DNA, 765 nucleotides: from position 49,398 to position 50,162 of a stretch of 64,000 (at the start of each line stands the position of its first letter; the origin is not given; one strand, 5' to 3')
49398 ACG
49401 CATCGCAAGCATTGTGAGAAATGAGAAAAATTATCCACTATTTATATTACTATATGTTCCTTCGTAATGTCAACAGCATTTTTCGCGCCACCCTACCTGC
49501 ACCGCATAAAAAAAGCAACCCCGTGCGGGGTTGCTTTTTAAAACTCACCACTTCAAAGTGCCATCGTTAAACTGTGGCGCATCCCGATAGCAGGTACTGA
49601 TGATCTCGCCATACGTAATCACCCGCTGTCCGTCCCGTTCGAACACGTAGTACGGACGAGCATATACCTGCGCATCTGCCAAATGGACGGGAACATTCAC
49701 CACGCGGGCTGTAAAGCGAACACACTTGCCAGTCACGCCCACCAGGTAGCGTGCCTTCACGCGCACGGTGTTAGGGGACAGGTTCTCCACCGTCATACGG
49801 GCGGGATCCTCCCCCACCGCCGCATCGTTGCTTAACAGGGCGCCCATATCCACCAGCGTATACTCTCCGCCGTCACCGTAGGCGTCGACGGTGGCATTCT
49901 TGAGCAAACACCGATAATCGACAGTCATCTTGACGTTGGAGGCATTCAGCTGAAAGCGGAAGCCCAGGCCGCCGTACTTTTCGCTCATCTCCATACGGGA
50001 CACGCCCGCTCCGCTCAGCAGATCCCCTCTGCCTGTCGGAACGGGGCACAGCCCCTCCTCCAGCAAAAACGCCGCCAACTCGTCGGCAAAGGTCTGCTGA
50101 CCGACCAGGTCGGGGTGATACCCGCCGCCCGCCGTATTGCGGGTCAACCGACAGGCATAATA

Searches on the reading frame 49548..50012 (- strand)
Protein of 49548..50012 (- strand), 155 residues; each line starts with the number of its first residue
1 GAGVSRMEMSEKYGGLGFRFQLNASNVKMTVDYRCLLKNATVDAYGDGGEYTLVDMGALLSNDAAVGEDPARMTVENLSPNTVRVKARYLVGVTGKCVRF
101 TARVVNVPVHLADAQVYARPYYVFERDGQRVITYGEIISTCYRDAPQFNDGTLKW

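Call 46: find_homologous_proteins(query=window:49548-50012:-, max_evalue=0.001)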
Query seq(155 aa) (155 aa): 2 proteins with E <= 0.001 among 27 candidates.
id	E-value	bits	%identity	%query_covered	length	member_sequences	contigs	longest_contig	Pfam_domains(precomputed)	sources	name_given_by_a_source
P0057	5.1e-57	210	65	92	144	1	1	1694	-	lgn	-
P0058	1.6e-24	105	40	79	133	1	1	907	-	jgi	-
